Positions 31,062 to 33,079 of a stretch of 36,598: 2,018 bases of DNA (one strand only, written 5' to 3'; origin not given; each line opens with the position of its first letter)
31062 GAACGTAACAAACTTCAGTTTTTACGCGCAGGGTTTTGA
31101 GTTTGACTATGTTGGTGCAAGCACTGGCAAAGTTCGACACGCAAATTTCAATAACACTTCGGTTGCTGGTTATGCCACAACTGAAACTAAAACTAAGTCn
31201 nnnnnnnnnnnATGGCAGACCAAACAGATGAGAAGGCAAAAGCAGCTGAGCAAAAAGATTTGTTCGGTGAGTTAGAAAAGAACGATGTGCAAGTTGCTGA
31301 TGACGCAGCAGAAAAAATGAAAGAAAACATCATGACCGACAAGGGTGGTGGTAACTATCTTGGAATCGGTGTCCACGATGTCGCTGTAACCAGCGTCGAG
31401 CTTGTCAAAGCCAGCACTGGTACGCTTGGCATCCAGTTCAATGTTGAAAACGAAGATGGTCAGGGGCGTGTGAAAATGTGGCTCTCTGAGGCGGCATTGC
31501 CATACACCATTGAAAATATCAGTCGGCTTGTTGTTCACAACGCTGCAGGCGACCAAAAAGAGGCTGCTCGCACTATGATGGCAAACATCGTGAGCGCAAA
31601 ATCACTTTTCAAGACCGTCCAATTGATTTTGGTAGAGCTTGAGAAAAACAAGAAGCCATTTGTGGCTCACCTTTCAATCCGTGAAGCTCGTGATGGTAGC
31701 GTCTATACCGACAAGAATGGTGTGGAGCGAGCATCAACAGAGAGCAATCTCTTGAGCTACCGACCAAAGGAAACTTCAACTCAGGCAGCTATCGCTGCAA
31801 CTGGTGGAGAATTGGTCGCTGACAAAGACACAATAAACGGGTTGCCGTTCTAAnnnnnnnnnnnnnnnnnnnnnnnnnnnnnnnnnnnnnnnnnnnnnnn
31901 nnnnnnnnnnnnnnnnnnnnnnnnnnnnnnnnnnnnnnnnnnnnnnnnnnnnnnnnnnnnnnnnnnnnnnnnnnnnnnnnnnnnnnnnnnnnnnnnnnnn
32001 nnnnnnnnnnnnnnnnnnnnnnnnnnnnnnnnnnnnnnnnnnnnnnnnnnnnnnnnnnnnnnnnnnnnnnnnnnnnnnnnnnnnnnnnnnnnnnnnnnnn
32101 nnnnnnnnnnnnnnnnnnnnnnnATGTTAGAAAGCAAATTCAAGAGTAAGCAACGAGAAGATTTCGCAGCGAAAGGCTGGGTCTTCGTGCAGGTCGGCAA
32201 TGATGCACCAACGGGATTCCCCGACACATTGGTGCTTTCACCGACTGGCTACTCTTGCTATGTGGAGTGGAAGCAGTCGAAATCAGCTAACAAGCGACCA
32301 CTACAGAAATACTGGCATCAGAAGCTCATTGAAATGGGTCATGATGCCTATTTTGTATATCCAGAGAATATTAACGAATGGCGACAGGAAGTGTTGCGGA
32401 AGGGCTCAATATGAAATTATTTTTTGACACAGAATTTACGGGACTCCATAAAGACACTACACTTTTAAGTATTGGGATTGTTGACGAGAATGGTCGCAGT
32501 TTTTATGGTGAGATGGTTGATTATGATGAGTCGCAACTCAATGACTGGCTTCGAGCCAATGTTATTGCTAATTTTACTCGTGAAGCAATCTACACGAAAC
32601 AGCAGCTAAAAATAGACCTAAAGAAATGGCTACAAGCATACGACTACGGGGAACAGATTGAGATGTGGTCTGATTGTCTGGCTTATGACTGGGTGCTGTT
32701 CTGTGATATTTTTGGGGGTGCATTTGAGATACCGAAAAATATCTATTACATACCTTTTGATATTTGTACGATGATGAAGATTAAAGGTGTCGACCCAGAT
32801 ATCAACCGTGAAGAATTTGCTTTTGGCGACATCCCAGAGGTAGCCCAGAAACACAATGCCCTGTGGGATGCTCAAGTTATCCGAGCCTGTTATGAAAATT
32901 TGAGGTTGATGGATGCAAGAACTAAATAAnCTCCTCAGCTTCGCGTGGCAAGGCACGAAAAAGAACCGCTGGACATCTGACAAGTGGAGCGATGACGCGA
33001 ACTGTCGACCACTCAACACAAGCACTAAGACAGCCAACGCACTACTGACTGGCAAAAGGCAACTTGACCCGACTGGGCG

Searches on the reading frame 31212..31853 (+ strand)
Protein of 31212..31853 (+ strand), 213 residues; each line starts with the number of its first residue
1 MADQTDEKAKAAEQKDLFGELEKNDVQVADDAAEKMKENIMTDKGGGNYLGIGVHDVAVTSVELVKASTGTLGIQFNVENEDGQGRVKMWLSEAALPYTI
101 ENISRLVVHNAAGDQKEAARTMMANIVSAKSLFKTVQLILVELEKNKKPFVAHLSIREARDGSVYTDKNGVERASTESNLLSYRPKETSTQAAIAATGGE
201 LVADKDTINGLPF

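Call 9: search_protein_families(library=pfam, proteins=[window:31212-31853:+], max_evalue=0.01)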
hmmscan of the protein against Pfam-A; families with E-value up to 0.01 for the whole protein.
window:31212-31853:+ (213 aa): 0 families

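Call 10: search_protein_families(library=phrogs, proteins=[window:31212-31853:+], max_evalue=0.001)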
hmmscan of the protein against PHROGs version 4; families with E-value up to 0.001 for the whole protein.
window:31212-31853:+ (213 aa): 1 family
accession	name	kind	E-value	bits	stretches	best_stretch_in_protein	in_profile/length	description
phrog_743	-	DNA, RNA and nucleotide metabolism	6.5e-05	23.5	1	31-92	10-72/246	single strand DNA binding protein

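Call 11: find_related_loci(query=window:31212-31853:+, collection=viral_contigs, flank=3000)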
Query window:31212-31853:+ (213 aa) in viral_contigs; peptide patterns used: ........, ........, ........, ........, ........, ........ (x = any residue, [..] = any of these).
16 stretches matched a pattern; 5 encode a relative of the query (tblastn E <= 1e-3); 5 distinct loci.
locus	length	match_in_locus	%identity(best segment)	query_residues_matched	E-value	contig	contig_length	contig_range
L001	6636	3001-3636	87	1-213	5e-123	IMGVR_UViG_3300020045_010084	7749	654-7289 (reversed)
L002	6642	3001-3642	90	1-213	2e-122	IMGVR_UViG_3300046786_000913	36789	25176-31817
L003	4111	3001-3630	75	1-213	5e-103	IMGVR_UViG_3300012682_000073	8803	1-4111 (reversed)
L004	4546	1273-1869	69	14-213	7e-90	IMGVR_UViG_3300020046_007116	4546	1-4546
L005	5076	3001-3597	69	14-213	8e-90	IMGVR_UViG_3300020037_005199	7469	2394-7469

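Call 51: search_dna_similar(query=window:31212-31853:+, collection=phages, mode=protein, max_rows=25)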
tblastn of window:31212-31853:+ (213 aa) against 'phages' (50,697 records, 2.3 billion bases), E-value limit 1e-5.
No match.

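Call 53: find_homologous_proteins(query=window:31212-31853:+, max_evalue=0.00001)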
Query window:31212-31853:+ (213 aa): 183 proteins with E <= 0.00001 among 572 candidates; the best 120 are listed.
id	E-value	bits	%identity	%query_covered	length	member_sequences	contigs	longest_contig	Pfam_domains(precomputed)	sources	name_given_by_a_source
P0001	2.4e-130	450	100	100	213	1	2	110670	-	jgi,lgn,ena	-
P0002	3.8e-118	410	90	100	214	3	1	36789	-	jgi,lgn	jgi:hypothetical protein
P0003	7.5e-115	399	88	100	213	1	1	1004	-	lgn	-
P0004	1.9e-113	395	87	100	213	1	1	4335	-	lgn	-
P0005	3.1e-111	388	87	100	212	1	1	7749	-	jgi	-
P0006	1.4e-110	386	86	100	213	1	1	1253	-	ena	-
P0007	8.8e-105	367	83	100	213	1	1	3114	-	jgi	jgi:hypothetical protein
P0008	1.1e-103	363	81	100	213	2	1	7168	-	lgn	-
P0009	1.1e-97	344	79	100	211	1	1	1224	-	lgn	-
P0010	2.1e-97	343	77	100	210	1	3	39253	-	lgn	-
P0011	2.5e-95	336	77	100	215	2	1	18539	-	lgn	-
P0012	2.9e-94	332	74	100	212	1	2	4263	-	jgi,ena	-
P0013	6.2e-94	331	73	100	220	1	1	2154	-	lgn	-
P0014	2.5e-93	329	75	100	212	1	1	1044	-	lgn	-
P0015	1.9e-92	326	75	100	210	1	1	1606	-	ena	-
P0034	3.3e-84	300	69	100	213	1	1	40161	-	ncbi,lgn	-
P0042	1.1e-82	295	68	100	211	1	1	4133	-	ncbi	-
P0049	3.5e-80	286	66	100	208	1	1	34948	-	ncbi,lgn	-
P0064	2.3e-77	277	65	100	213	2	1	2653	-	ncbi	-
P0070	8.1e-77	275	65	100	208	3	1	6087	-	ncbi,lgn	-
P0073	1.5e-75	271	66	100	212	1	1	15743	-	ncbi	-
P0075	1.8e-74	268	62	100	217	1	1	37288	-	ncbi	-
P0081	1.2e-72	262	62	100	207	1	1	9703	-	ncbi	ncbi:hypothetical protein BH23PAT2_BH23PAT2_07750 [soil metagenome]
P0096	1.4e-67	245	59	99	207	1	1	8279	-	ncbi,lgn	-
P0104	1.4e-63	232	57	100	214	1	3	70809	-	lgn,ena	-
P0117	8.1e-59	217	55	100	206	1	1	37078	-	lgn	-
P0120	4.7e-58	214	53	95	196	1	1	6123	-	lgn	-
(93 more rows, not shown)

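Call 54: find_encoding_contigs(protein=P0034, flank=1500, max_places=2)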
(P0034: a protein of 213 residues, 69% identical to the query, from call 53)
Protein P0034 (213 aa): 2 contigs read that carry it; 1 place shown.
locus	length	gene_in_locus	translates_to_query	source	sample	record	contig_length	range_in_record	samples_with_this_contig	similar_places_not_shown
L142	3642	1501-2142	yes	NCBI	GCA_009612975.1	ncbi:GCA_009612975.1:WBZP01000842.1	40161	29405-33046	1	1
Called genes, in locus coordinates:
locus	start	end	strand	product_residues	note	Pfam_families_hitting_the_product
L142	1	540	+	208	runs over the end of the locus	-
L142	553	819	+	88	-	PF24729:Acb2_Tad1_hairpin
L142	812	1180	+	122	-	-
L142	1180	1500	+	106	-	-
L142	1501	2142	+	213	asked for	-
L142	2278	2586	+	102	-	-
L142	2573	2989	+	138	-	-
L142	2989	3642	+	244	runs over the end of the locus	PF09250:Prim-Pol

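Call 55: find_encoding_contigs(protein=P0075, flank=1500, max_places=2)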
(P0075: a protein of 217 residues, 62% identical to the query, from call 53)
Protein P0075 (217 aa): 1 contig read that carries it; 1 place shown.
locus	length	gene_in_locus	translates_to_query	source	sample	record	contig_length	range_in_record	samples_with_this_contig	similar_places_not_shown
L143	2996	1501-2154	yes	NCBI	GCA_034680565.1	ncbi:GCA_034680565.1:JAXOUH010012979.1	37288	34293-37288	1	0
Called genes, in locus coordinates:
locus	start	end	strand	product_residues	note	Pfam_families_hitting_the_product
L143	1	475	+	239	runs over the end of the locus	PF09588:YqaJ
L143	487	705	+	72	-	-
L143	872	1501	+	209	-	-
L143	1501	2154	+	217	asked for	-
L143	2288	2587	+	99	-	-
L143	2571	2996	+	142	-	?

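Call 56: find_encoding_contigs(protein=P0117, flank=1500, max_places=2)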
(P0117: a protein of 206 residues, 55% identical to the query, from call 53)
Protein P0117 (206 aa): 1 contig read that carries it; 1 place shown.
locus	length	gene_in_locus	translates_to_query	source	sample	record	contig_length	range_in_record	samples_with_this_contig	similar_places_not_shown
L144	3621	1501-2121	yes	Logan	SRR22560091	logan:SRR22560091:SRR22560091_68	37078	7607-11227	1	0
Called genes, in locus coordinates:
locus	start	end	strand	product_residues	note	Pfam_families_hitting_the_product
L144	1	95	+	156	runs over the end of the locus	PF09588:YqaJ (faint)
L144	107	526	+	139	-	-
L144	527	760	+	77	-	-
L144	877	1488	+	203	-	-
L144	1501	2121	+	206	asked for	-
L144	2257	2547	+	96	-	-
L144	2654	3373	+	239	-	PF09250:Prim-Pol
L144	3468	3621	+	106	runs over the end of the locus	-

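Call 68: find_encoding_contigs(protein=P0001, flank=10000, max_places=3)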
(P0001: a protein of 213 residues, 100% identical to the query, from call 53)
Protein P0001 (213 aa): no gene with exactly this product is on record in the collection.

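Call 69: list_cluster_members(proteins=[P0001, P0034, P0042, P0049, P0064, P0073, P0075, P0081, P0096, P0070])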
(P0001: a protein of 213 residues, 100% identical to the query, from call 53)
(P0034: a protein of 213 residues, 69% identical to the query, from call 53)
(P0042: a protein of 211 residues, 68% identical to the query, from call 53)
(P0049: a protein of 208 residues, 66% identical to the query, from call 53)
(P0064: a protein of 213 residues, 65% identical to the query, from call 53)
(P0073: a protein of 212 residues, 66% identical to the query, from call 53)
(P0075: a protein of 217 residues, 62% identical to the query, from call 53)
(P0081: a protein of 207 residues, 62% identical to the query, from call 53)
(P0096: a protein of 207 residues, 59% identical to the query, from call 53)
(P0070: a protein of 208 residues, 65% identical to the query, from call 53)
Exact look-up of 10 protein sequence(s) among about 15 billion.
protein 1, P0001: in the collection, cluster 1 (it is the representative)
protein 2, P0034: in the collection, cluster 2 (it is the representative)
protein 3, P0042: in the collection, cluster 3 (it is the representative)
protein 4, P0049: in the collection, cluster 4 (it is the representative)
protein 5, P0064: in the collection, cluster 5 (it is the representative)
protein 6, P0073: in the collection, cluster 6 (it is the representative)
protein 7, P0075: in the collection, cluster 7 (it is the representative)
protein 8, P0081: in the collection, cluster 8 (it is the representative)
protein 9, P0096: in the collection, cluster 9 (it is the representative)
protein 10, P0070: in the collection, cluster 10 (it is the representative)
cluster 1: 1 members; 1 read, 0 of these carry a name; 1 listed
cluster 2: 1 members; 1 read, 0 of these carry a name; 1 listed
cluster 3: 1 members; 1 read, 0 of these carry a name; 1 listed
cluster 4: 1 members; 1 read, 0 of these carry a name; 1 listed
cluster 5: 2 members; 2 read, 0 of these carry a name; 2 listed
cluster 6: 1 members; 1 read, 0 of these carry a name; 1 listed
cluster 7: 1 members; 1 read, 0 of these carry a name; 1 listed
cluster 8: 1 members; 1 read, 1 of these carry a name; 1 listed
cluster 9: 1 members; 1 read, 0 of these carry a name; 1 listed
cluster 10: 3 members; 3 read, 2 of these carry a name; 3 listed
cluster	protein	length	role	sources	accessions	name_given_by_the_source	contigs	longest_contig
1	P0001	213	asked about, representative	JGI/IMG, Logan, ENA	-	-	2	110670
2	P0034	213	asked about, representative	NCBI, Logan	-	-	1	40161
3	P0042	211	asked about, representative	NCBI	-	-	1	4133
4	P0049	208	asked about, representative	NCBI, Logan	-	-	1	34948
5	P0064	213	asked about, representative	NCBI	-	-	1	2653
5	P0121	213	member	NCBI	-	-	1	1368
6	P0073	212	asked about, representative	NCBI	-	-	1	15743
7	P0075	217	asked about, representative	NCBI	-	-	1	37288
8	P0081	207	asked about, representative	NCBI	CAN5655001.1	hypothetical protein BH23PAT2_BH23PAT2_07750 [soil metagenome]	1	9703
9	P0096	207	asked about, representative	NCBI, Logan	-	-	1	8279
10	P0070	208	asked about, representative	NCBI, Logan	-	-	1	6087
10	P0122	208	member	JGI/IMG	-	hypothetical protein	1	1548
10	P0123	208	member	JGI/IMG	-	hypothetical protein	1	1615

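Call 77: search_solved_structures(query=window:31212-31853:+, max_evalue=1)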
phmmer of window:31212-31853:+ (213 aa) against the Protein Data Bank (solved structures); distinct sequences matched with E-value up to 1: 1.
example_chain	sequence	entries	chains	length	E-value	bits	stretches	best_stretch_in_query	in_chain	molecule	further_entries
3ezx_A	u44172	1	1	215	0.45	13.7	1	110-165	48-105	Monomethylamine corrinoid protein 1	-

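Call 81: find_encoding_contigs(protein=P0120, flank=1200, max_places=2)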
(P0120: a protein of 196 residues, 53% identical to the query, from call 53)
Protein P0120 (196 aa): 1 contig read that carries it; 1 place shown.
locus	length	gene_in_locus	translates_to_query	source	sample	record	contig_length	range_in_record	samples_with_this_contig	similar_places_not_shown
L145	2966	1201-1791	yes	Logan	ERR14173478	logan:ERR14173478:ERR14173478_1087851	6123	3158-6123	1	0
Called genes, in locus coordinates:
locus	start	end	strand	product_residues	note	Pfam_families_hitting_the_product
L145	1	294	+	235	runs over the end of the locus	PF09588:YqaJ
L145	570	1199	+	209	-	-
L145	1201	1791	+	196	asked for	-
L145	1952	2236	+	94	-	-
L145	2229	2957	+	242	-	PF09250:Prim-Pol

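Call 82: find_encoding_contigs(protein=P0104, flank=1200, max_places=2)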
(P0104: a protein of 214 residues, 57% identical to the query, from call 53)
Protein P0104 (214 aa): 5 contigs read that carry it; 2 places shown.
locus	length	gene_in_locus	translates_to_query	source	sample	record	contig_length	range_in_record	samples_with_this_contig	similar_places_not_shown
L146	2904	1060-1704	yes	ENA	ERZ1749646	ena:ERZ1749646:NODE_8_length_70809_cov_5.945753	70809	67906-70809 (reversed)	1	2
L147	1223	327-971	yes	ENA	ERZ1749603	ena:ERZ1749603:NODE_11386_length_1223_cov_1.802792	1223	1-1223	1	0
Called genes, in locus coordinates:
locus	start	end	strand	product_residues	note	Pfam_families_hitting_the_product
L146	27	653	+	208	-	-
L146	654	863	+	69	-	-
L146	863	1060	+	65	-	-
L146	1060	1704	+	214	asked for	-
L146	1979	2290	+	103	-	-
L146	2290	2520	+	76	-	-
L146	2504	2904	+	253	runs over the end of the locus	PF09250:Prim-Pol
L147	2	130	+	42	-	?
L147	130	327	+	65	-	-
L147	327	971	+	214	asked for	-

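Call 86: predict_structure(alignment_id=A6)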
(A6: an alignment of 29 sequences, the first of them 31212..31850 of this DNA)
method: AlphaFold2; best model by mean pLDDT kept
length: 213 residues; sequences in the alignment: 29
mean_pLDDT: 80.0   pTM: 0.75
mean pLDDT of the five models: 80.0, 79.9, 78.5, 76.0, 73.2
residues with pLDDT >= 90: 60; 70-90: 110; 50-70: 26; < 50: 17
segments of 3 or more residues with pLDDT < 50: 198-213
pLDDT, mean of each block of 10 residues (from residue 1): 65 88 90 89 64 79 89 91 86 90 90 89 93 92 87 82 81 81 70 52 41 41
secondary structure, 60 per line:
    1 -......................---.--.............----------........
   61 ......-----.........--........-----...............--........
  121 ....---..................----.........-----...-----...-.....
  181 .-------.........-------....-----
elements in order: H2-23 H30-42 E53-66 E72-80 E83-90 H96-110 H113-124 H129-145 E150-158 E164-166 E172-174 E176-181 H189-197 H205-208

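Call 88: fold_search(model_id=the predicted structure, library=pdb)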
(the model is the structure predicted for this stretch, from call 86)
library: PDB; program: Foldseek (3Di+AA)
matches with E <= 10: 932; with E <= 0.001: 0
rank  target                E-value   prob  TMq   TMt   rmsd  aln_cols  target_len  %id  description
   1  8s4t_A                2.7e-03  1.00  0.31  0.46  10.4       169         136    9  DNA bound structure of PrgE from plasmid pCF10 (released 2024-05-29)
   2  8s4s_B                5.0e-03  1.00  0.37  0.57   8.7       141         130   10  PrgE from plasmid pCF10 (released 2024-05-29)
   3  8rk2_A                1.2e-02  0.30  0.17  0.20  15.2       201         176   10  Human Replication protein A (RPA; trimeric core) - ssDNA complex (released 2024-04-24)
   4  6i52_C                1.6e-02  0.63  0.21  0.25  12.0       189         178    8  Yeast RPA bound to ssDNA (released 2018-12-19)
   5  9mj5_C                1.9e-02  0.38  0.19  0.22  15.9       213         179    7  Catalytic domain of human DNA polymerase alpha in complex with DNA and RPA (released 2025-02-19)
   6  8oej_D                2.3e-02  0.84  0.19  0.16   8.9       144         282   12  Extended RPA-DNA nucleoprotein filament (released 2023-05-10)
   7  8gw5_A                2.5e-02  0.82  0.21  0.38   9.4       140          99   14  Crystal structure of SaSsbA complexed with glycerol (released 2023-09-20)
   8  3eiv_B                2.5e-02  0.54  0.20  0.31  10.6       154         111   12  Crystal Structure of Single-stranded DNA-binding protein from Streptomyces coelicolor (released 2009-09-08)
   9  9pd4_N                2.5e-02  0.41  0.21  0.12  13.7       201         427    8  NER dual incision complex - DuIM (released 2026-02-18)
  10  9pd3_N                2.5e-02  0.28  0.18  0.20  13.5       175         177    8  NER dual incision complex - DuIS (released 2026-02-18)
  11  8aa9_A                3.0e-02  0.41  0.19  0.22  14.3       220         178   10  Crystal structure of the Rpa1 AROD-OB-1 domains (released 2023-05-03)
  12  6bhw_E                3.2e-02  0.66  0.22  0.37   7.9       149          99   13  B. subtilis SsbA (released 2018-12-19)
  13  6bhw_B                3.4e-02  0.60  0.21  0.35   8.8       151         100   10  B. subtilis SsbA (released 2018-12-19)
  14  8aa9_B                3.4e-02  0.41  0.20  0.22  15.2       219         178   10  Crystal structure of the Rpa1 AROD-OB-1 domains (released 2023-05-03)
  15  8oej_A                3.6e-02  0.75  0.19  0.15   8.5       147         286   12  Extended RPA-DNA nucleoprotein filament (released 2023-05-10)
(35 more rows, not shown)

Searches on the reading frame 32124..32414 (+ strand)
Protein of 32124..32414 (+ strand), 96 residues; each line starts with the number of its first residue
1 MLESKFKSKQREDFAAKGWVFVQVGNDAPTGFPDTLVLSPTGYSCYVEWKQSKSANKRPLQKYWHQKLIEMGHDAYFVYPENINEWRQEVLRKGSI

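Call 9: search_protein_families(library=pfam, proteins=[window:32124-32414:+], max_evalue=0.01)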
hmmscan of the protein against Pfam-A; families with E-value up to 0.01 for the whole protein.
window:32124-32414:+ (96 aa): 0 families

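Call 10: search_protein_families(library=phrogs, proteins=[window:32124-32414:+], max_evalue=0.001)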
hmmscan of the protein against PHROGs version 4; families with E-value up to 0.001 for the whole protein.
window:32124-32414:+ (96 aa): 3 families
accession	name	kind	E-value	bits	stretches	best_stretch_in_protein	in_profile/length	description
phrog_93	-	DNA, RNA and nucleotide metabolism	2.9e-14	53.6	1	1-90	352-441/613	endonuclease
phrog_824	-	unknown function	0.00019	22.4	1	30-79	112-162/265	-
phrog_5702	-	DNA, RNA and nucleotide metabolism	0.00023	22.1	1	28-72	3-47/70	Holliday junction resolvase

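Call 12: find_related_loci(query=window:32124-32414:+, collection=viral_contigs, flank=3000)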
Query window:32124-32414:+ (96 aa) in viral_contigs; peptide patterns used: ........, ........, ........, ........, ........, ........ (x = any residue, [..] = any of these).
10 stretches matched a pattern; 4 encode a relative of the query (tblastn E <= 1e-3); 4 distinct loci.
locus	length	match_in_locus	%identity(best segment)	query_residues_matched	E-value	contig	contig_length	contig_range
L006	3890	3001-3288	77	1-94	5e-49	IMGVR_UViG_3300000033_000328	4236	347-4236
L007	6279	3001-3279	67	1-93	6e-42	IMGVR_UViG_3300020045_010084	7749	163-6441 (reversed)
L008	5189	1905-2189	63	1-93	4e-40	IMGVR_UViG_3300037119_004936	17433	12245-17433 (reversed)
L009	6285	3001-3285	58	1-93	3e-37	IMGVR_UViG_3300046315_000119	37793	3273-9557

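Call 36: find_related_loci(query=A2, collection=viral_contigs, flank=1500)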
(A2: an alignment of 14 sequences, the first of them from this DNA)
Query A2 (96 aa) in viral_contigs; peptide patterns used: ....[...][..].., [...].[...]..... (x = any residue, [..] = any of these).
75 stretches matched a pattern; 27 encode a relative of the query (tblastn E <= 1e-3); 27 distinct loci.
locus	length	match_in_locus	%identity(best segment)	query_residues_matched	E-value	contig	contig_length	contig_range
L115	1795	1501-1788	78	1-94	1e-49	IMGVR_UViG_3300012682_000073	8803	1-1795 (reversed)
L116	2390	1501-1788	77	1-94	2e-48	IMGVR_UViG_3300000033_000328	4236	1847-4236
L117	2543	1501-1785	69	1-95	8e-46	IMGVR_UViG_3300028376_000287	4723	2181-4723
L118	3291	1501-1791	67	1-95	4e-43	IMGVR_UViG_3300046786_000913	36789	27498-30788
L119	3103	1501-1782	64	1-94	3e-42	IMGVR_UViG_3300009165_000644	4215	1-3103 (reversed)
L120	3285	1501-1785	65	1-93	6e-42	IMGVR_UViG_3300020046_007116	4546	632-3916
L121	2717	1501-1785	65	1-93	6e-42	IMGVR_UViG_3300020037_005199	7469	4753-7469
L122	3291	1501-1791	63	1-95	8e-42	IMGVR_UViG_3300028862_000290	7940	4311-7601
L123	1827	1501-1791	63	1-95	8e-42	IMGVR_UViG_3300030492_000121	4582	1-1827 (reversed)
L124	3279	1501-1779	67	1-93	3e-41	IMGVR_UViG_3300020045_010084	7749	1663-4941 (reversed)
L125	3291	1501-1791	62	1-95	8e-41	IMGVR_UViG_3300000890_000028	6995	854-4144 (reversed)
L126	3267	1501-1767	69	1-87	5e-40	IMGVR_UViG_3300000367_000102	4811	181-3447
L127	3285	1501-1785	63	1-93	2e-39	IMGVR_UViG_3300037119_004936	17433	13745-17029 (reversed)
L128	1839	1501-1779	65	1-91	2e-39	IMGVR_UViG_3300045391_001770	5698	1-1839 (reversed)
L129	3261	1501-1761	67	1-87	4e-39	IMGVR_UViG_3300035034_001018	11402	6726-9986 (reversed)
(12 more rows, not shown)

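Call 52: search_dna_similar(query=window:32124-32414:+, collection=phages, mode=protein, max_rows=25)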
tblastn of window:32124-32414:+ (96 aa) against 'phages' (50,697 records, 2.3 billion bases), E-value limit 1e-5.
Records with a match: 4; places in all: 4; records where one place covers at least 80% of the query: 4.
Best place of each record, by identity: <60% 4.
By first word of the organism name: Bacillus 4.
By host as written in the record: Bacillus cereus 3; Bacillus sp. (in: firmicutes) 1.
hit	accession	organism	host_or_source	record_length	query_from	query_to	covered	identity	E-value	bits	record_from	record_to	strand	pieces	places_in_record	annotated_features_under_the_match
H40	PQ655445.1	Bacillus phage BCE1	Bacillus sp. (in: firmicutes)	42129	3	79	80%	32.5%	6e-8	54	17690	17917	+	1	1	endonuclease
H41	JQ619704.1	Bacillus phage PBC1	Bacillus cereus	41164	3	79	80%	32.5%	8e-7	50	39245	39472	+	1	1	VRR-NUC domain-containing protein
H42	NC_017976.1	Bacillus phage PBC1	Bacillus cereus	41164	3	79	80%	32.5%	8e-7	50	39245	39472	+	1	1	endonuclease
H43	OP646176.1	Bacillus phage vB_BceS_LY5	Bacillus cereus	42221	3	79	80%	32.5%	3e-6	49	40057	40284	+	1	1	nuclease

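Call 78: search_solved_structures(query=A2, max_evalue=1)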
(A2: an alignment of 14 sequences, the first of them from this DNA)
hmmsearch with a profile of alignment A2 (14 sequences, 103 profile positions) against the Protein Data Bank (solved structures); distinct sequences matched with E-value up to 1: 12.
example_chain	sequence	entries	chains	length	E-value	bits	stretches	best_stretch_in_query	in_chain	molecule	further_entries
4qbn_A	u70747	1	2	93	9.2e-05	25.5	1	5-80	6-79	Nuclease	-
2px2_A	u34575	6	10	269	0.095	15.8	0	60-83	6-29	Genome polyprotein [Contains: Capsid protein C (Core protein); Envelope protein M (Matrix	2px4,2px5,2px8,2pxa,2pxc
4qbo_A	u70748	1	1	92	0.48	13.6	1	30-81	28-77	Nuclease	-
9l34_A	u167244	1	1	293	0.64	13.2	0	16-51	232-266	Cellulose-binding GDSL lipase/acylhydrolase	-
9l1r_A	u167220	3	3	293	0.67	13.1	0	16-51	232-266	Cellulose-binding GDSL lipase/acylhydrolase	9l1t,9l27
9l2b_A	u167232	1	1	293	0.71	13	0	16-51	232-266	Cellulose-binding GDSL lipase/acylhydrolase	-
9l2j_A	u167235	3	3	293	0.72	13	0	16-51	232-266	Cellulose-binding GDSL lipase/acylhydrolase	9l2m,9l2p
9l3b_A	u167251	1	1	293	0.74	13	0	16-48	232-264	Cellulose-binding GDSL lipase/acylhydrolase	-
9l3a_A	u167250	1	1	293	0.78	12.9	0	16-48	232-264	Cellulose-binding GDSL lipase/acylhydrolase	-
9l2a_A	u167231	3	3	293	0.78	12.9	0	16-48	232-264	Cellulose-binding GDSL lipase/acylhydrolase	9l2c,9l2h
9l37_A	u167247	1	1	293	0.78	12.9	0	16-48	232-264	Cellulose-binding GDSL lipase/acylhydrolase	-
9l39_A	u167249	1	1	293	0.79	12.9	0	16-48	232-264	Cellulose-binding GDSL lipase/acylhydrolase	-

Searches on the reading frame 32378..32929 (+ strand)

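Call 9: search_protein_families(library=pfam, proteins=[window:32378-32929:+], max_evalue=0.01)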
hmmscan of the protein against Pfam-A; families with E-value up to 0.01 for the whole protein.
window:32378-32929:+ (183 aa): 1 family
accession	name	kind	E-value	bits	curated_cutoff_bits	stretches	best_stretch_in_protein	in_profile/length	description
PF16473.11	Rv2179c-like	-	1.4e-12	48.1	27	1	13-169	2-170/177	3'-5' exoribonuclease Rv2179c-like domain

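Call 10: search_protein_families(library=phrogs, proteins=[window:32378-32929:+], max_evalue=0.001)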
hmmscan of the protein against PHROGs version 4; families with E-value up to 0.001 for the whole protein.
window:32378-32929:+ (183 aa): 2 families
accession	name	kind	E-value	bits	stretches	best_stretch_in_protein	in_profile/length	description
phrog_2259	-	DNA, RNA and nucleotide metabolism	4.6e-49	167.5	1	11-178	6-175/186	Rnase H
phrog_31349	-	unknown function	0.00066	19.5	0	12-179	203-370/440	-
